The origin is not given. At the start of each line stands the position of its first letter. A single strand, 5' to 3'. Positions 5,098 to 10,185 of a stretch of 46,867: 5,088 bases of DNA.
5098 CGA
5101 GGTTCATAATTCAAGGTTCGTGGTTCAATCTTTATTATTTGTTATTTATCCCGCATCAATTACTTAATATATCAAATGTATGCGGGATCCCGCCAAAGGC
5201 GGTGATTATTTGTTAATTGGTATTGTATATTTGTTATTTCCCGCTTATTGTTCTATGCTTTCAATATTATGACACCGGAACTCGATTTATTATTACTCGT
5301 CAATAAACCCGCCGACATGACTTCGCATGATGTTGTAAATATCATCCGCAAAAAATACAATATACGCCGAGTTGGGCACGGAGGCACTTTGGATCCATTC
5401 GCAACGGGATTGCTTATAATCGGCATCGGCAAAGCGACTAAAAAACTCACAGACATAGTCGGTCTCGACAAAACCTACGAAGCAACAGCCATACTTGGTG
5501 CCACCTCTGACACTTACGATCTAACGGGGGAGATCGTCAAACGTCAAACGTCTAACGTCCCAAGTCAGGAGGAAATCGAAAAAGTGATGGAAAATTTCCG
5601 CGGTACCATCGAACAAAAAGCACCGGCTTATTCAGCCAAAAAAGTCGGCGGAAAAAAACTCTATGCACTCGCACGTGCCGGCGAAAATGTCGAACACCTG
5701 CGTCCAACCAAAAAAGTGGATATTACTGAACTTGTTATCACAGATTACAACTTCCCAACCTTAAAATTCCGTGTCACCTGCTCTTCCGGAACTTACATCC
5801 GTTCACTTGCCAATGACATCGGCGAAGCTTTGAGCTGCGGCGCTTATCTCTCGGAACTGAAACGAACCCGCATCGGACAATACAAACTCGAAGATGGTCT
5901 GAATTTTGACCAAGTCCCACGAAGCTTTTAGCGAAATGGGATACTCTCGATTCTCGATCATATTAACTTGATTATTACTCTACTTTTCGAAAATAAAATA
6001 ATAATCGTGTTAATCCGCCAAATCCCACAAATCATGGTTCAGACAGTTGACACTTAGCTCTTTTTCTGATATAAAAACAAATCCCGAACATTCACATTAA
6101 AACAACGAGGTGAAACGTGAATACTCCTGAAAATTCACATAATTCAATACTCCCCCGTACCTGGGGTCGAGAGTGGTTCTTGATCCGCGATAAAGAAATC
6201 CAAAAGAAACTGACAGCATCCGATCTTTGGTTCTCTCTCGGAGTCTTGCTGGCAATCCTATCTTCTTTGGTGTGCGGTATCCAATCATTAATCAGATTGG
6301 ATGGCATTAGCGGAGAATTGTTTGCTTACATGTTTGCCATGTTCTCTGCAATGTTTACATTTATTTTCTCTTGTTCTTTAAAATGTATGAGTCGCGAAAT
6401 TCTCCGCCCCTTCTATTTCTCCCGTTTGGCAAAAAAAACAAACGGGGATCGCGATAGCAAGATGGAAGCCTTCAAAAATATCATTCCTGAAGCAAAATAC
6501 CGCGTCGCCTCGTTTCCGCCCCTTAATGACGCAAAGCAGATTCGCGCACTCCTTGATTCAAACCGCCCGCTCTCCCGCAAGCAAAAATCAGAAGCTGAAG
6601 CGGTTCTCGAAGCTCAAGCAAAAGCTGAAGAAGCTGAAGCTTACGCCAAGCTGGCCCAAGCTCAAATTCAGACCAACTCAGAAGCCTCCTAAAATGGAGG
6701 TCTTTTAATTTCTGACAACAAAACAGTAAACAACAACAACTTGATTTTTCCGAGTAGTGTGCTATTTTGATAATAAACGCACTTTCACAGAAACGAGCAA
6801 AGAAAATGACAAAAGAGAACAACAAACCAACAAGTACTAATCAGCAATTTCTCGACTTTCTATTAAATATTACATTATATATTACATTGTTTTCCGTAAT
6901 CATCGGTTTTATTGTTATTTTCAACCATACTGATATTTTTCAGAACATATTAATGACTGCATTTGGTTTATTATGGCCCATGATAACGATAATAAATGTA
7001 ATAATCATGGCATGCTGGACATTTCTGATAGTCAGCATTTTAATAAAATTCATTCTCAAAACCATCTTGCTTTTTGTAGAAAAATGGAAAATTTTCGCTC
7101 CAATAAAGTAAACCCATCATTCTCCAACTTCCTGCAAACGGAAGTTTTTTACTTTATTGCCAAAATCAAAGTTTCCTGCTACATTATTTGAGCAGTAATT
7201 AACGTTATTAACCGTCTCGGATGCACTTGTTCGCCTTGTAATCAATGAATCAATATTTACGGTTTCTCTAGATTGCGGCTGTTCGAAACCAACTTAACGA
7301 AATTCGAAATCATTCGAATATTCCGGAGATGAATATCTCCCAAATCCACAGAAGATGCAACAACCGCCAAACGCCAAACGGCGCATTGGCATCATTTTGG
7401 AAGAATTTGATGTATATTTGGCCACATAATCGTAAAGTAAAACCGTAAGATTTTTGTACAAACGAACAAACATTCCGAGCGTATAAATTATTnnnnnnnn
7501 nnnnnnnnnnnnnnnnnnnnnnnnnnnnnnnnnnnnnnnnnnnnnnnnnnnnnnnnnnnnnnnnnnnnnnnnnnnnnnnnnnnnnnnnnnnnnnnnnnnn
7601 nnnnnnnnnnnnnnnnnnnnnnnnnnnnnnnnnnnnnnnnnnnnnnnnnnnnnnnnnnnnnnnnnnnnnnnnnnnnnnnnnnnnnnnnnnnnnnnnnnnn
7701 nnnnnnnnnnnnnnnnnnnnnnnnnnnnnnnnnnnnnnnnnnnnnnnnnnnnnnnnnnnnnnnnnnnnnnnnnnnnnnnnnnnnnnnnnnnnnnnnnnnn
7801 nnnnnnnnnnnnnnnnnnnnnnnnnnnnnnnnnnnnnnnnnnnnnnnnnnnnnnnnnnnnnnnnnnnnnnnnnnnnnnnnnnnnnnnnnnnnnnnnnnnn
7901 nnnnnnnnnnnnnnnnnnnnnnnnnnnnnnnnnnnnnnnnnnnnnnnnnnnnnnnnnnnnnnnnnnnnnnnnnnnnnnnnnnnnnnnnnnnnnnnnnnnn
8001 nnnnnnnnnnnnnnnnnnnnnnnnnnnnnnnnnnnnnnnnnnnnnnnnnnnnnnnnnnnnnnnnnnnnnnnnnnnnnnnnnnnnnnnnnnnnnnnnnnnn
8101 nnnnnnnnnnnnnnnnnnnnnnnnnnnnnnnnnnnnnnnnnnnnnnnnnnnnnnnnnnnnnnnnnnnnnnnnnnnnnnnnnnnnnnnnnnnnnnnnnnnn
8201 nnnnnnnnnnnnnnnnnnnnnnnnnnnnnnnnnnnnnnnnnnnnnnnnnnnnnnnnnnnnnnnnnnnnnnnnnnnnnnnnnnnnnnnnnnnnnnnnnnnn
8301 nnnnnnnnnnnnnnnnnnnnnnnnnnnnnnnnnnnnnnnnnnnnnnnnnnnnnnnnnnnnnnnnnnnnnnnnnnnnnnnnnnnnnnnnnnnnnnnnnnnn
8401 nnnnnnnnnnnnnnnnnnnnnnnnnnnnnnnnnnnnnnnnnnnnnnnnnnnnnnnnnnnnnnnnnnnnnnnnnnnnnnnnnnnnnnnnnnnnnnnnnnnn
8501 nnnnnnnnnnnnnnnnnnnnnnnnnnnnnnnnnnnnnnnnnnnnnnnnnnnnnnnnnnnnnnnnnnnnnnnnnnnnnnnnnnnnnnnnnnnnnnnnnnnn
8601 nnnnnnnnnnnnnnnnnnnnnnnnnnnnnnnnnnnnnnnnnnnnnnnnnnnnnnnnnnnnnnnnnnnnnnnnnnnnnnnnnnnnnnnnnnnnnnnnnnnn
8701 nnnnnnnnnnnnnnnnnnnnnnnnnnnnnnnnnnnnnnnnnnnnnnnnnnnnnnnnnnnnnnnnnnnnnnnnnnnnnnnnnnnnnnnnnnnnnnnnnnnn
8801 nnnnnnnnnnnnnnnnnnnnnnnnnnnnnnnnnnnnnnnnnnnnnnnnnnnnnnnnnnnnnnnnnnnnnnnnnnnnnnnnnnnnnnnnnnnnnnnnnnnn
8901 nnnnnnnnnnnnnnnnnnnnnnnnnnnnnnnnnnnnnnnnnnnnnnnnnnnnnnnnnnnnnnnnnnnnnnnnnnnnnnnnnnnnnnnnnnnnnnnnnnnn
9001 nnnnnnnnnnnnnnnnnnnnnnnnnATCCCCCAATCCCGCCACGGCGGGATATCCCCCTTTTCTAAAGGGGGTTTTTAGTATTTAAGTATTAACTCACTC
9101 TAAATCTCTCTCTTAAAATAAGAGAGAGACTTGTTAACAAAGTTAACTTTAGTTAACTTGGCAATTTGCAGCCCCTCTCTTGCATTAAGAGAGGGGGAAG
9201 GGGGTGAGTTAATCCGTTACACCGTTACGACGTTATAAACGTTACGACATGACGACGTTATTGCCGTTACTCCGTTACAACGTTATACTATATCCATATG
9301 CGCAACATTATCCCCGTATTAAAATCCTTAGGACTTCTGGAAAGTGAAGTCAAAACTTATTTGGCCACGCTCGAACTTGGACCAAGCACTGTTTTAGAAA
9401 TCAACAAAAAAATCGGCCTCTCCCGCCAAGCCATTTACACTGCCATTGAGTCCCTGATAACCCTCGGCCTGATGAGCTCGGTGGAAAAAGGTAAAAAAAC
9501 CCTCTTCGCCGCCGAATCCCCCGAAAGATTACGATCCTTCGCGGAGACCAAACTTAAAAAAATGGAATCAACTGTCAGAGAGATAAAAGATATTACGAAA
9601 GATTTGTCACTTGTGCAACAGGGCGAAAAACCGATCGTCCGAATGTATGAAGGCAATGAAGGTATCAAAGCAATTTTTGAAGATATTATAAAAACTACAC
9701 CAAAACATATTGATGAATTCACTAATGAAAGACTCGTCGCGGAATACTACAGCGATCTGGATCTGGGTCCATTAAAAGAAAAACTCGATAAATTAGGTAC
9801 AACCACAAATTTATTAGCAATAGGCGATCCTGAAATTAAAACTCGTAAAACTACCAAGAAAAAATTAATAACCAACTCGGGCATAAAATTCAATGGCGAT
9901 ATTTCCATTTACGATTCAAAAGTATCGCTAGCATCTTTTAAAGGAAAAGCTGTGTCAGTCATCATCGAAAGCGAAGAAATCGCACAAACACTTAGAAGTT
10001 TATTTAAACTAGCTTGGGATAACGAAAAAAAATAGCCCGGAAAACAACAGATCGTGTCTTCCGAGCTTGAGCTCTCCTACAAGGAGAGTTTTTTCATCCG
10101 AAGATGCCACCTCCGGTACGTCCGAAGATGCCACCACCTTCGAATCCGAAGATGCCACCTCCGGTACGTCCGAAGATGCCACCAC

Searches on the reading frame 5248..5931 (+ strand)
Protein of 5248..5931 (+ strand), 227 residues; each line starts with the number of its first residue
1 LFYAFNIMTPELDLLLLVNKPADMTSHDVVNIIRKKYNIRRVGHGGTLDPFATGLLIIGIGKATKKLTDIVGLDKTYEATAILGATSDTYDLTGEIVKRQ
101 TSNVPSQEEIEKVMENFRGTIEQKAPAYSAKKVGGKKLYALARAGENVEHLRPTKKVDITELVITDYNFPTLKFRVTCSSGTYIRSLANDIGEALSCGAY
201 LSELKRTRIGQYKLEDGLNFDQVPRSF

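Call 10: search_protein_families(library=pfam, proteins=[window:5248-5931:+])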
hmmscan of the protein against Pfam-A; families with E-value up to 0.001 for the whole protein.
window:5248-5931:+ (227 aa): 2 families
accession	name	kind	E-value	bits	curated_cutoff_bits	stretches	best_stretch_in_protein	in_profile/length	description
PF01509.24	TruB_N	-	1.1e-50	172.4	27.3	1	34-184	1-149/149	TruB family pseudouridylate synthase (N terminal domain)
PF16198.10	TruB_C_2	-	2.2e-09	37.7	29.3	1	185-223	1-39/66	tRNA pseudouridylate synthase B C-terminal domain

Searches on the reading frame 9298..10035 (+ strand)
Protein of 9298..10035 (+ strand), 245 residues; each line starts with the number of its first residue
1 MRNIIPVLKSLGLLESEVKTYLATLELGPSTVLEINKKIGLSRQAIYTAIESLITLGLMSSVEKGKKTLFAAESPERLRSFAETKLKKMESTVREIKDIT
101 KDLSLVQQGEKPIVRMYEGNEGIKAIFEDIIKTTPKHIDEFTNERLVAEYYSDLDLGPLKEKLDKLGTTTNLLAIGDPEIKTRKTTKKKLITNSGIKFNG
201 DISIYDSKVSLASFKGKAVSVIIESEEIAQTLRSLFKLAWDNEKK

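Call 10: search_protein_families(library=pfam, proteins=[window:9298-10035:+])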
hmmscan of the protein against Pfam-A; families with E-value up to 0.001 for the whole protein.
window:9298-10035:+ (245 aa): 1 family
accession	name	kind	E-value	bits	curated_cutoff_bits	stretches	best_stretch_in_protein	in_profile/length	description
PF01978.25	TrmB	-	7.5e-13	48.6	25.6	1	8-76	1-68/68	Sugar-specific transcriptional regulator TrmB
